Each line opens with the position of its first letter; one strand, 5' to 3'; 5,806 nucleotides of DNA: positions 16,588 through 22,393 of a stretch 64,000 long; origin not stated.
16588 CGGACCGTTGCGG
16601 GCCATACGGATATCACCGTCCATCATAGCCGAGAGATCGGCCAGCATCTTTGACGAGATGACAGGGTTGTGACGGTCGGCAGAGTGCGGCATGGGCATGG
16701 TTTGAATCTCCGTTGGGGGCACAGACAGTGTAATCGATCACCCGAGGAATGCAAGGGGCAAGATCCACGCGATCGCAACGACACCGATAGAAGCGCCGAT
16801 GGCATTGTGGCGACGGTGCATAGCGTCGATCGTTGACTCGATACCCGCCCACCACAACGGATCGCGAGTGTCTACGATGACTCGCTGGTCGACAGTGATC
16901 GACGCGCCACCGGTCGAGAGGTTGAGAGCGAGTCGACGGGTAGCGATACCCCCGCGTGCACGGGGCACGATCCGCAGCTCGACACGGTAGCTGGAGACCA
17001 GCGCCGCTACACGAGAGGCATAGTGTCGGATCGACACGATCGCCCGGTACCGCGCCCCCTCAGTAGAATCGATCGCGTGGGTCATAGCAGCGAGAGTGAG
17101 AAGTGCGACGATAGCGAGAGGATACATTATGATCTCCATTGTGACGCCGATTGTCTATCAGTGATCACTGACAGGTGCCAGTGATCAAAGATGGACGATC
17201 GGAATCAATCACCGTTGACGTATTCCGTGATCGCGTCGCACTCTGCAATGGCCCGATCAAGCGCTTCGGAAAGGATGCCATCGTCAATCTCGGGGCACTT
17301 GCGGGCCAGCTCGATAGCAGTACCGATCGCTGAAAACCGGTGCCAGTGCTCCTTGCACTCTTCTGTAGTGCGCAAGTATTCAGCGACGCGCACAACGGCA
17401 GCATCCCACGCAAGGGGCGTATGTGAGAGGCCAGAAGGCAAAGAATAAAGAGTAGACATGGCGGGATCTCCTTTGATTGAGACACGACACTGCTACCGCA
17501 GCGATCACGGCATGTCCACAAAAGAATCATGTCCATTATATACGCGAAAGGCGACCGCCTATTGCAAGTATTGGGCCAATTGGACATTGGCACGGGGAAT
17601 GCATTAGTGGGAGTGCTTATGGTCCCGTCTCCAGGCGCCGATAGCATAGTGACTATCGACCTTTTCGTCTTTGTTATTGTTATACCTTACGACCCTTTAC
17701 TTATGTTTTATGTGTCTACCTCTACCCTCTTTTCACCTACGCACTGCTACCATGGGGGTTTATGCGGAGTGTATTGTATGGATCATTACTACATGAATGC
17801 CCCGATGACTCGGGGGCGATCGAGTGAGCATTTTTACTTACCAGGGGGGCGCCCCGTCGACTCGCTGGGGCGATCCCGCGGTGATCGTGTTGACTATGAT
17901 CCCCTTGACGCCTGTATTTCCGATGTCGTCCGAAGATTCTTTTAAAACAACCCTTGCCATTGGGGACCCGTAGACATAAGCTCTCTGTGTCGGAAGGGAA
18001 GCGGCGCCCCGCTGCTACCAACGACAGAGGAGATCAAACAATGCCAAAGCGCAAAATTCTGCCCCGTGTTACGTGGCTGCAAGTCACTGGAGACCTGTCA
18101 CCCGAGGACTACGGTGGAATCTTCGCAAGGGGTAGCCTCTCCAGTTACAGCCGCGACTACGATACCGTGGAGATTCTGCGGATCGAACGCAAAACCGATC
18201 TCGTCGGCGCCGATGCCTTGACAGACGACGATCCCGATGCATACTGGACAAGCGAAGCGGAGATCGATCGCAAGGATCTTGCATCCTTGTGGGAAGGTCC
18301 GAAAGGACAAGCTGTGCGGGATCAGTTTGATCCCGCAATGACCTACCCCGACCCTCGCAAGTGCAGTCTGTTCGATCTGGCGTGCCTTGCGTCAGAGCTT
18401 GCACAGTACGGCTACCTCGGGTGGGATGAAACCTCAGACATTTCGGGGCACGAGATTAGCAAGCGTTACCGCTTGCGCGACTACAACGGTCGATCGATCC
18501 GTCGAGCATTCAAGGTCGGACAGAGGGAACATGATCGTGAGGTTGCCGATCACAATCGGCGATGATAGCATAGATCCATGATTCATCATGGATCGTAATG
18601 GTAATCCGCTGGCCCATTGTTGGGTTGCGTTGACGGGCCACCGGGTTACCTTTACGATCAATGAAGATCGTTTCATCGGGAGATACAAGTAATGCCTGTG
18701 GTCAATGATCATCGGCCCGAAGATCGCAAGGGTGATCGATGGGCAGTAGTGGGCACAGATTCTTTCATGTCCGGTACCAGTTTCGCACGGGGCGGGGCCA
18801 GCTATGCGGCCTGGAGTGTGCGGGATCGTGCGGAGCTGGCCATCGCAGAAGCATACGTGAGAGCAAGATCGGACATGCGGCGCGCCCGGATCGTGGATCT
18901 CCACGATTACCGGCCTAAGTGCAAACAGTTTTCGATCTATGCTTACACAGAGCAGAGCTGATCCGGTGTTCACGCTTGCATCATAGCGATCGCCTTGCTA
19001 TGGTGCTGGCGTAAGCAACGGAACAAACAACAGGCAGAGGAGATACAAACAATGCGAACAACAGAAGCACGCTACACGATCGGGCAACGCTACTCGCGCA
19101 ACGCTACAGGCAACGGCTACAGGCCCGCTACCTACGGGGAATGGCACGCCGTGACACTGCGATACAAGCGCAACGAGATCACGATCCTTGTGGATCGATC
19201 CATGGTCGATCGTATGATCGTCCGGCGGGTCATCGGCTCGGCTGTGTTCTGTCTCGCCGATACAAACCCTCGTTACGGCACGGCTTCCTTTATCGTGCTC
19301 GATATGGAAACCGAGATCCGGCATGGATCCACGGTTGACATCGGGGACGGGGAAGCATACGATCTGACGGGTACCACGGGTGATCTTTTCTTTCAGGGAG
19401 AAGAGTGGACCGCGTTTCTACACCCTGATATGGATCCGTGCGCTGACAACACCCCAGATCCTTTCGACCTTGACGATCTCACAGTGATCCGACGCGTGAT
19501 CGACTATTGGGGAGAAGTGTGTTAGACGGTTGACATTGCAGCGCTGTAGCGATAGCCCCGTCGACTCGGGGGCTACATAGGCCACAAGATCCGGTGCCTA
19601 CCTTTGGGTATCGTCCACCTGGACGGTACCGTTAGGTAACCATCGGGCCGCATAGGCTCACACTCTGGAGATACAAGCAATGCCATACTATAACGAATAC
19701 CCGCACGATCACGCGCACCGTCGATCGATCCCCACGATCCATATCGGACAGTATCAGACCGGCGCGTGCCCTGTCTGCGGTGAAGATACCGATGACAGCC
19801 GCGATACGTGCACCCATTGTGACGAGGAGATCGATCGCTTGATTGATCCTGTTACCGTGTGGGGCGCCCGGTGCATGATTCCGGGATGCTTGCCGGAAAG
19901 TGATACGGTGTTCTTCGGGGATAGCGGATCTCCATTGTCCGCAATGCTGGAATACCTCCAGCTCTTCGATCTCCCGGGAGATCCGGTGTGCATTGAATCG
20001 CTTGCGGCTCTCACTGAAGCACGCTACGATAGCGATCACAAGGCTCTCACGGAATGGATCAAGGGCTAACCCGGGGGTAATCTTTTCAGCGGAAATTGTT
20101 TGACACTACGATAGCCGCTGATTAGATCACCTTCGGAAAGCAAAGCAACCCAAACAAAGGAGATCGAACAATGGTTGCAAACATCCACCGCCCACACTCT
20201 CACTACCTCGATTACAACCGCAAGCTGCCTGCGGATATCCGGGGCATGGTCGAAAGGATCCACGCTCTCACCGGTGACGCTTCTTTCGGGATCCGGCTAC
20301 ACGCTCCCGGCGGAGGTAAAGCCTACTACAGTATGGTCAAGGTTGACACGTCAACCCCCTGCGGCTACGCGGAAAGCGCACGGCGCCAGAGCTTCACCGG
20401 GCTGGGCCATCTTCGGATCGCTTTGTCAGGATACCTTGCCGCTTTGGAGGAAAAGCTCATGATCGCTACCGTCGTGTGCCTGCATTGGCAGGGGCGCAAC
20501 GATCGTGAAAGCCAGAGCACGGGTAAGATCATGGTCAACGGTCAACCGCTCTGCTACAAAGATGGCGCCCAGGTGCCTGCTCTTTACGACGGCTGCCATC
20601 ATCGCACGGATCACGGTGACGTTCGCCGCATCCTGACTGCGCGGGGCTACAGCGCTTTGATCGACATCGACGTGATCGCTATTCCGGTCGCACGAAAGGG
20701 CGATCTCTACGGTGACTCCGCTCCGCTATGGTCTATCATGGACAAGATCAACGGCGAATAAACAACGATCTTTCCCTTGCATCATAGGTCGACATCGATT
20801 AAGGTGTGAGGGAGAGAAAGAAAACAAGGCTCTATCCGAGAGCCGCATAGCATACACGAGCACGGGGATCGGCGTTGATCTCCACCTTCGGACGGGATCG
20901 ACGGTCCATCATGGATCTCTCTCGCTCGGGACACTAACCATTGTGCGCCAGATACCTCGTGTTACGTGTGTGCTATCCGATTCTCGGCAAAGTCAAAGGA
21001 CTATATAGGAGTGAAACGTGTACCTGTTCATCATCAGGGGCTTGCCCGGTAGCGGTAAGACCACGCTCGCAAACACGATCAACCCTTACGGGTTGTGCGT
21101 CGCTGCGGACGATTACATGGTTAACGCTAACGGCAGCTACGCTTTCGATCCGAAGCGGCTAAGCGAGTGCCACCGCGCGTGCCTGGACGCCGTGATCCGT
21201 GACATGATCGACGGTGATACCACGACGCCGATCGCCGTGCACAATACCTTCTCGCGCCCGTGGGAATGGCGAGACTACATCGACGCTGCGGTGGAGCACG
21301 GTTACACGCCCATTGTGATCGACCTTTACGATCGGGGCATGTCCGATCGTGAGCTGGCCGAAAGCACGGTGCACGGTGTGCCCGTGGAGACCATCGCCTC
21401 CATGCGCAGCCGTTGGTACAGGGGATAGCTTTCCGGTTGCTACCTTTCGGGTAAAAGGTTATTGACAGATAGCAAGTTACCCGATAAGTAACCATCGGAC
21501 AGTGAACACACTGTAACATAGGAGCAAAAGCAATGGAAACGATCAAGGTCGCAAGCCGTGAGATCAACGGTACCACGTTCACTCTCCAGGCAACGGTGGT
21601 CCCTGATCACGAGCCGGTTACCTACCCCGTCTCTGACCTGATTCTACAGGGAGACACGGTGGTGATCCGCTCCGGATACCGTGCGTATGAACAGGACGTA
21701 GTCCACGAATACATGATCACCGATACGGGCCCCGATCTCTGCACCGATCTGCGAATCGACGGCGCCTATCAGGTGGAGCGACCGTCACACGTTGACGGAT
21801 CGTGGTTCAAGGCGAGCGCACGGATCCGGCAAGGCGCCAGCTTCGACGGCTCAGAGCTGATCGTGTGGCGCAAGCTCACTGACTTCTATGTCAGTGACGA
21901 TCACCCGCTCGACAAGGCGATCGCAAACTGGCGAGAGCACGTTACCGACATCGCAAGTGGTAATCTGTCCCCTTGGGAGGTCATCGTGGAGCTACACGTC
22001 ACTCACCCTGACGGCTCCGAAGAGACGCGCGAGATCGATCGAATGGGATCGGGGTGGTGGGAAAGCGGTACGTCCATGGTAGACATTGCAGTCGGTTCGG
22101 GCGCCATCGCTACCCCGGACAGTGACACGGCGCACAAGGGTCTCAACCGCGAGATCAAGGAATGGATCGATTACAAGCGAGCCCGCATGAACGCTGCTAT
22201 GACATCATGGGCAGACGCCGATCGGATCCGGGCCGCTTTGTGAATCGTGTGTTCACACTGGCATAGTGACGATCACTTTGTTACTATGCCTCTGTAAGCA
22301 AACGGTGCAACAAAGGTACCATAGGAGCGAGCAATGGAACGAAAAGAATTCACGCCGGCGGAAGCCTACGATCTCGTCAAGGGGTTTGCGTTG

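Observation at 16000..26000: About 8-fold over-representation of GATC (often as CGATCG) across the early small-ORF region, together with a Dam-like methyltransferase gene at the window end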

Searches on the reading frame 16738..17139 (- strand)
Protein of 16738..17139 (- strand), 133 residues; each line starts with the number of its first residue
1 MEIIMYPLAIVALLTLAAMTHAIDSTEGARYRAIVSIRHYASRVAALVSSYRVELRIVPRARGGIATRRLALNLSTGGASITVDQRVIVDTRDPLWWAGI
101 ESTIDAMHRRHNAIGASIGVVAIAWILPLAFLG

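Call 25: search_protein_families(library=phrogs, max_evalue=0.01, proteins=[window:16738-17139:-])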
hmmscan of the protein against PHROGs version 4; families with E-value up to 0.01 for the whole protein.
window:16738-17139:- (133 aa): 0 families

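Call 26: search_protein_families(library=pfam, max_evalue=0.01, proteins=[window:16738-17139:-])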
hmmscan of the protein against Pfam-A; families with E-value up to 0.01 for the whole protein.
window:16738-17139:- (133 aa): 0 families

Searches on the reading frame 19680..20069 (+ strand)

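Call 25: search_protein_families(library=phrogs, max_evalue=0.01, proteins=[window:19680-20069:+])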
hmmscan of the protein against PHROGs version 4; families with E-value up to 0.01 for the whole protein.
window:19680-20069:+ (129 aa): 1 family
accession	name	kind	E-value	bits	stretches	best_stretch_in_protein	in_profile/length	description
phrog_6332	-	unknown function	0.0051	17.7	1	26-48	6-27/60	-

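Call 26: search_protein_families(library=pfam, max_evalue=0.01, proteins=[window:19680-20069:+])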
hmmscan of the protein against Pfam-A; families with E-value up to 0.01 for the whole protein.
window:19680-20069:+ (129 aa): 1 family
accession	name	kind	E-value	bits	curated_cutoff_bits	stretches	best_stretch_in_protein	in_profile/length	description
PF18912.6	DZR_2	-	0.0045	17.2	27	1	29-56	9-36/56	Double zinc ribbon domain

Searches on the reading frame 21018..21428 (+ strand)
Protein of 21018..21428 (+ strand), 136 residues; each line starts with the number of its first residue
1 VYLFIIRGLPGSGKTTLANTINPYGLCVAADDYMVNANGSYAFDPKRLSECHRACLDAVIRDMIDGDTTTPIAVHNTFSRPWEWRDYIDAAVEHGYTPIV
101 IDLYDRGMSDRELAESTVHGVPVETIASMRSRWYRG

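Call 25: search_protein_families(library=phrogs, max_evalue=0.01, proteins=[window:21018-21428:+])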
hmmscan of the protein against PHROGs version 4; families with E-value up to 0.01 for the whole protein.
window:21018-21428:+ (136 aa): 3 families
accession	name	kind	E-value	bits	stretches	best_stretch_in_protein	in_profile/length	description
phrog_2071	-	other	5.2e-25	89.8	1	1-133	16-141/282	ATPase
phrog_124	-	DNA, RNA and nucleotide metabolism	1.2e-05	25.8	1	2-103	44-116/382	Sak4-like ssDNA annealing protein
phrog_505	-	other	0.00076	20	1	2-133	3-140/295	polynucleotide kinase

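Call 26: search_protein_families(library=pfam, max_evalue=0.01, proteins=[window:21018-21428:+])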
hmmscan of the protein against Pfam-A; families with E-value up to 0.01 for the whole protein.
window:21018-21428:+ (136 aa): 3 families
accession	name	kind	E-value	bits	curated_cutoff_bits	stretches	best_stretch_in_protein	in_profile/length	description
PF13671.12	AAA_33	-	1.6e-08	35.4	27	1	3-102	1-103/143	AAA domain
PF13238.12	AAA_18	-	0.0016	19.3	29.4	1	5-57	2-54/128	AAA domain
PF13479.12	AAA_24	-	0.0037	17.6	27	1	5-106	6-75/195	AAA domain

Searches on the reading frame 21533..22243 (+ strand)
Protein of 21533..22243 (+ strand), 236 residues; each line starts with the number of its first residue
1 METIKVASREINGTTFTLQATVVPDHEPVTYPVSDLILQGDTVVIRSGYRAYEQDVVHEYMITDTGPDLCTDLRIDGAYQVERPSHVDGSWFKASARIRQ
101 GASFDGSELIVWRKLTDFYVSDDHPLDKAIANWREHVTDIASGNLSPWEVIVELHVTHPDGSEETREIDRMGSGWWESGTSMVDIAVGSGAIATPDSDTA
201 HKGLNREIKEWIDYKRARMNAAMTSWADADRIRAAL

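Call 13: find_encoding_contigs(protein=window:21533-22243:+, flank=10000, max_places=6)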
Protein window:21533-22243:+ (236 aa): 4 contigs read that carry it; 3 places shown.
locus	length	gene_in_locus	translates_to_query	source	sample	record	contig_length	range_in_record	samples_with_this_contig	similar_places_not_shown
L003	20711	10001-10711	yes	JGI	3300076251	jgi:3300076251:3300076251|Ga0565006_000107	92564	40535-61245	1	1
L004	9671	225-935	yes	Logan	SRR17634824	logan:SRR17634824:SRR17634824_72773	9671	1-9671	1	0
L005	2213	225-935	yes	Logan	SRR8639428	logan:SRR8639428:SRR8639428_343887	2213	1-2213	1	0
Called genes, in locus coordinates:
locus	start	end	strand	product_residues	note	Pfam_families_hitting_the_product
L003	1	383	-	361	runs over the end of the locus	-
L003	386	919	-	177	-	-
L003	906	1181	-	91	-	-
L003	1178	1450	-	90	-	-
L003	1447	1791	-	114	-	-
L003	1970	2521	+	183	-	-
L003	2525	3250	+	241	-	-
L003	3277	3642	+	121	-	-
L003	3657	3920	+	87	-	-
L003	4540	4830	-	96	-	-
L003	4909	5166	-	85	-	-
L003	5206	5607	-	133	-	-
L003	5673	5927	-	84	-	-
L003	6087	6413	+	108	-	-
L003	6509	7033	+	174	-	-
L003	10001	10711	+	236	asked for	-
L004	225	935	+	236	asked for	-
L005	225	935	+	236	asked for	-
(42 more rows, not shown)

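Call 25: search_protein_families(library=phrogs, max_evalue=0.01, proteins=[window:21533-22243:+])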
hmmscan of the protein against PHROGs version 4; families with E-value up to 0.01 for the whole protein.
window:21533-22243:+ (236 aa): 0 families

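Call 26: search_protein_families(library=pfam, max_evalue=0.01, proteins=[window:21533-22243:+])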
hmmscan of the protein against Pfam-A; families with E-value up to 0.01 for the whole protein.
window:21533-22243:+ (236 aa): 0 families

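Call 45: find_homologous_proteins(query=window:21533-22243:+, max_evalue=0.01)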
Query window:21533-22243:+ (236 aa): 1 proteins with E <= 0.01 among 272 candidates.
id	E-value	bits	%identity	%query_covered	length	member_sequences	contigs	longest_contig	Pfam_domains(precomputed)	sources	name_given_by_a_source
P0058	6.0e-156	535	100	100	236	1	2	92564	-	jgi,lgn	jgi:hypothetical protein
